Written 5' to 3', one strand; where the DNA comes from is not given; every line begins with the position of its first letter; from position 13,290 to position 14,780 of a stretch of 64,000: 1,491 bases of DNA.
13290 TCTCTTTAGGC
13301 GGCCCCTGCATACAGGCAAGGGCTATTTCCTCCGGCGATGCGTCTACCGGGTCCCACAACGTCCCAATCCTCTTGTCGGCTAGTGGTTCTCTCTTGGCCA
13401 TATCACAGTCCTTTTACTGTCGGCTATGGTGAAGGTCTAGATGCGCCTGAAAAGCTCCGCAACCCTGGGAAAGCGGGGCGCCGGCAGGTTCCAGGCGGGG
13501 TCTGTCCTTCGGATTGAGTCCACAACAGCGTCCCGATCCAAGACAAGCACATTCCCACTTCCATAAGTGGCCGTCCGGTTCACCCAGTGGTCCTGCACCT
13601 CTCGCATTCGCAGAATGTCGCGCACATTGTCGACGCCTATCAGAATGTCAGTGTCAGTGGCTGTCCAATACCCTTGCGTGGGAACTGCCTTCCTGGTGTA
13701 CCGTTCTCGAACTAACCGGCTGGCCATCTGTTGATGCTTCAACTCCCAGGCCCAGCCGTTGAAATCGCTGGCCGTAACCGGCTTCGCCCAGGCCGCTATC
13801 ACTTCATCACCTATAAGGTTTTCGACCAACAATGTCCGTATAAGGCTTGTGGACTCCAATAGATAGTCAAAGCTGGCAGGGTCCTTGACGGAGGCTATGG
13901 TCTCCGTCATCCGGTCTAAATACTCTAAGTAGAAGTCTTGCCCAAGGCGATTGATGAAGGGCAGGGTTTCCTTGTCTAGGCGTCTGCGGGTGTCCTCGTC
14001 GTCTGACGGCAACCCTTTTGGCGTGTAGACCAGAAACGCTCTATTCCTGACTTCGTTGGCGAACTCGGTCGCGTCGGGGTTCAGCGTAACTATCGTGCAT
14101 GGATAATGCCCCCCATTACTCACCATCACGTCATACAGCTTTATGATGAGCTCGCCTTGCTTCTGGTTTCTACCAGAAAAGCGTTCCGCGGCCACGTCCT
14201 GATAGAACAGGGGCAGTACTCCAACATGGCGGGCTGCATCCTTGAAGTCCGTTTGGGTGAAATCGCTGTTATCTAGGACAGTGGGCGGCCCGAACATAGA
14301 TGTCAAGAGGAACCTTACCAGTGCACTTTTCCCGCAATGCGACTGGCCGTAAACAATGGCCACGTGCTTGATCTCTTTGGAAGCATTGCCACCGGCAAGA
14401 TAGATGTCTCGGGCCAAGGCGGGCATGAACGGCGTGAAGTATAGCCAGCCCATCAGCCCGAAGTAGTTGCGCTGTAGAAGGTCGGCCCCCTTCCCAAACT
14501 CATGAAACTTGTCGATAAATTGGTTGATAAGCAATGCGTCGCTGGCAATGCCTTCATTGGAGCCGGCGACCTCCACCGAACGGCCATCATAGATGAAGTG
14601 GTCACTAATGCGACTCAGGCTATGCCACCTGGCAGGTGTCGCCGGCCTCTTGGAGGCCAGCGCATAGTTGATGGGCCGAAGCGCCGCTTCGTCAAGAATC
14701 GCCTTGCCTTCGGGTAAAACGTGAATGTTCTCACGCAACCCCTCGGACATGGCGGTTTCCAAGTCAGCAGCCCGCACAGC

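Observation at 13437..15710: Passenger protein with an unrecognised HTH + single-HKD PLD nuclease + SF3-like P-loop NTPase architecture (candidate novel defence or mobility module)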

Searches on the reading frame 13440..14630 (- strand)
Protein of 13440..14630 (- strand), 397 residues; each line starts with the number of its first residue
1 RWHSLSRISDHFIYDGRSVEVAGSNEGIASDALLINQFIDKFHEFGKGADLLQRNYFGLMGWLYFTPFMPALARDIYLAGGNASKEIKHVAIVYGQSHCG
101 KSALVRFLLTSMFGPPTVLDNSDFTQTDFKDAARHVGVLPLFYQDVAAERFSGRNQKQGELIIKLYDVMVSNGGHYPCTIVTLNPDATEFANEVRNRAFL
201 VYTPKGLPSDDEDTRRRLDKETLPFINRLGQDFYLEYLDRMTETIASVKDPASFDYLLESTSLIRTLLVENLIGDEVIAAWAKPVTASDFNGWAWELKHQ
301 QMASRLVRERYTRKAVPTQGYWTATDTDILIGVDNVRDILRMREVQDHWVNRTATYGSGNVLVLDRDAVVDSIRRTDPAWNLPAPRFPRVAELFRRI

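Call 56: predict_structure(alignment_id=A4)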
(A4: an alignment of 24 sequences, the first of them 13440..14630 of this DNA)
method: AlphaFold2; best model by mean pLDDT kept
length: 397 residues; sequences in the alignment: 24
mean_pLDDT: 88.1   pTM: 0.80
mean pLDDT of the five models: 88.1, 88.0, 87.3, 86.2, 84.9
residues with pLDDT >= 90: 231; 70-90: 140; 50-70: 26; < 50: 0
segments of 3 or more residues with pLDDT < 50: none
pLDDT, mean of each block of 10 residues (from residue 1): 85 91 89 96 88 93 97 93 89 88 96 94 95 94 92 77 93 91 78 86 81 90 94 96 93 94 97 89 89 75 87 89 92 85 76 81 93 85 70 52
secondary structure, 60 per line:
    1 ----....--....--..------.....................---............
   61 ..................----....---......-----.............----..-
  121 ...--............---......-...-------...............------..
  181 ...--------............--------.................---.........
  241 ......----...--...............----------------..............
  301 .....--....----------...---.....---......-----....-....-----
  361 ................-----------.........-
elements in order: E5-8 E11-14 H25-45 H49-78 H83-86 E90-95 H101-113 H126-136 E141-146 H158-172 E179-183 H192-197 E198-203 H212-228 H232-246 H256-270 H287-305 E322-324 E328-332 H336-341 H352-355 E361-365 H366-376 H388-396

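Call 58: fold_search(model_id=the predicted structure, library=pdb)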
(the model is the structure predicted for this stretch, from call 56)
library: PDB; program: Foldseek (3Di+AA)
matches with E <= 10: 1087; with E <= 0.001: 19
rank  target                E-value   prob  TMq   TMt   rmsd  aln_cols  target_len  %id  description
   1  8xj8_B                1.9e-04  1.00  0.31  0.33   8.8       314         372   10  The Cryo-EM structure of MPXV E5 C-terminal in complex with DNA (released 2024-05-01)
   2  9im2_F                2.0e-04  1.00  0.37  0.34  14.1       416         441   10  The Cryo-EM structure of MPXV E5 in complex with ssDNA in intermediate state 3 (released 2025-06-18)
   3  8fs7_E                2.0e-04  1.00  0.24  0.28  16.8       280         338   17  Structure of S. cerevisiae Rad24-RFC loading the 9-1-1 clamp onto a 10-nt gapped DNA in step 5 (closed 9-1-1 and stabl (released 2023-06-14)
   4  8wh6_D                2.2e-04  0.96  0.29  0.23  15.4       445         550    8  MPOX E5 hexamer ADP and ssDNA bound and clear primase domain conformation (released 2024-09-25)
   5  6k9c_B                3.5e-04  1.00  0.33  0.31   9.5       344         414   14  The apo structure of NrS-1 C terminal region (305-718) (released 2020-04-08)
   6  7ste_E                3.5e-04  0.99  0.23  0.27  16.5       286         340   15  Rad24-RFC ADP state (released 2022-04-06)
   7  8u9z_D                3.9e-04  1.00  0.28  0.22  15.9       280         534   17  Cdc48-Shp1 unfolding native substrate, Class 7 (released 2024-11-06)
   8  7u19_A                4.5e-04  1.00  0.28  0.19  15.6       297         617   12  RFC:PCNA bound to nicked DNA (released 2022-07-06)
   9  8wh0_A                5.1e-04  0.96  0.30  0.27  16.0       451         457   10  MPOX E5 hexamer ssDNA and AMP-PNP bound conformation (released 2024-10-09)
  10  8fs3_E                5.6e-04  0.99  0.24  0.27  16.7       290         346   13  Structure of S. cerevisiae Rad24-RFC loading the 9-1-1 clamp onto a 10-nt gapped DNA in step 1 (open 9-1-1 and shoulde (released 2023-06-14)
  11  8xj6_E                6.6e-04  1.00  0.34  0.30   7.9       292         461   13  The Cryo-EM structure of MPXV E5 apo conformation (released 2024-05-01)
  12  8uvq_A                7.0e-04  0.99  0.27  0.16  17.3       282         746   12  Human p97/VCP R155H mutant structure with a triazole inhibitor (NSC819701/down) (released 2024-08-21)
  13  8xj6_B                7.4e-04  1.00  0.34  0.36   7.9       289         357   12  The Cryo-EM structure of MPXV E5 apo conformation (released 2024-05-01)
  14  6lrb_F                7.4e-04  0.97  0.25  0.25  20.2       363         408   12  The A form apo structure of NrS-1 C terminal region-CTR (released 2020-04-08)
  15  9lo8_G                7.4e-04  0.96  0.25  0.31  20.8       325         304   14  Twenty-two polymer Msp1 from S.cerevisiae(with a catalytic dead mutation) in complex with an unknown peptide substrate (released 2026-01-28)
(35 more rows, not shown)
